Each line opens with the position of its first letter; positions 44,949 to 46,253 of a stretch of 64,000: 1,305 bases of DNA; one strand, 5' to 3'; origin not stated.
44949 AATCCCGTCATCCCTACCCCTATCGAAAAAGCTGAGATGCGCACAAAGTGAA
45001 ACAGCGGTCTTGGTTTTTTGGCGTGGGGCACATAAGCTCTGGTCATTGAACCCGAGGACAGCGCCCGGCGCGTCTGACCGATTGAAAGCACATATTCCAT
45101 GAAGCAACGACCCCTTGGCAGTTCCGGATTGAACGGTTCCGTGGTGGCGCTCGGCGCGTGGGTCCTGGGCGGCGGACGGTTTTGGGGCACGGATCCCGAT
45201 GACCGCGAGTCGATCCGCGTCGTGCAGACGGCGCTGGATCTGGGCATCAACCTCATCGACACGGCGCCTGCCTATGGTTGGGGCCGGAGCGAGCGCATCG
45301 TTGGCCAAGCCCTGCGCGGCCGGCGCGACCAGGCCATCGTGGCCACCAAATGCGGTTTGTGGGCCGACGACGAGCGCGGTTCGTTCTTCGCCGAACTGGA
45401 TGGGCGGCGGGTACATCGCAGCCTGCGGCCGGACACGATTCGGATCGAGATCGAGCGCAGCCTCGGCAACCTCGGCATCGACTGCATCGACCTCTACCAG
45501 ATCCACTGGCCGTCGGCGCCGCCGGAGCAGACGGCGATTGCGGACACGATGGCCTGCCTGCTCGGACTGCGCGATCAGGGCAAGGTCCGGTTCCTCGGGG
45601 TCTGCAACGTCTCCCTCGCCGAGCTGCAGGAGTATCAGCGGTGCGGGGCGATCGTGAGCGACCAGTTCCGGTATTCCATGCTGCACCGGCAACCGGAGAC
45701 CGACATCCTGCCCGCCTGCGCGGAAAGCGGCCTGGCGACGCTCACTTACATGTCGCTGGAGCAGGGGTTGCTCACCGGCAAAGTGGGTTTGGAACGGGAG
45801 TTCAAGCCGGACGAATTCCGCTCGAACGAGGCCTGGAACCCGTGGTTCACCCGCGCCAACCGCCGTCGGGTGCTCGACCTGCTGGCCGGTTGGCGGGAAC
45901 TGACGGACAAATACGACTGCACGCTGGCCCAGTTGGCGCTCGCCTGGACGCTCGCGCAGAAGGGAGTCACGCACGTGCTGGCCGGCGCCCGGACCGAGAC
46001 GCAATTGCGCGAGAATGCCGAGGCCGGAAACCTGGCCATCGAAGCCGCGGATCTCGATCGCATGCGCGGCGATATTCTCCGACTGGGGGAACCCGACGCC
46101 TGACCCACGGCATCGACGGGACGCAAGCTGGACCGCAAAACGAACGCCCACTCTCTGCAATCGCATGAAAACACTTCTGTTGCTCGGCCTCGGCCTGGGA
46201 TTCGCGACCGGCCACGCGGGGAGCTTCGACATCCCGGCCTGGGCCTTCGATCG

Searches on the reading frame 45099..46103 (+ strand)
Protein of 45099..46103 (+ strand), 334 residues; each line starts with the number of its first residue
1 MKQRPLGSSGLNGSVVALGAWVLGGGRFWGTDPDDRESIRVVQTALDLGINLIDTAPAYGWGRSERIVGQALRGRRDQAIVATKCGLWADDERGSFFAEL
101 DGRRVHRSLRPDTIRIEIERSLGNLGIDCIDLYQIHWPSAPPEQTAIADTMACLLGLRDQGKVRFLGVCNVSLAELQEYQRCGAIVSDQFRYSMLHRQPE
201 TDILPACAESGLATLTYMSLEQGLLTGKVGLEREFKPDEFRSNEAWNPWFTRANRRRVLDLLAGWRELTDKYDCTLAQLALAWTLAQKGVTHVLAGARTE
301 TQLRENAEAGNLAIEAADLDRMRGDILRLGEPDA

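Call 72: search_protein_families(library=pfam, proteins=[window:45099-46103:+], max_evalue=0.00001)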
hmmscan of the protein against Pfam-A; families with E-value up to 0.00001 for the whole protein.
window:45099-46103:+ (334 aa): 1 family
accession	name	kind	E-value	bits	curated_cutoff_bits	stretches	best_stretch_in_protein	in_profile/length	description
PF00248.27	Aldo_ket_red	-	1.4e-60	205.3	24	1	16-322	2-286/291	Aldo/keto reductase family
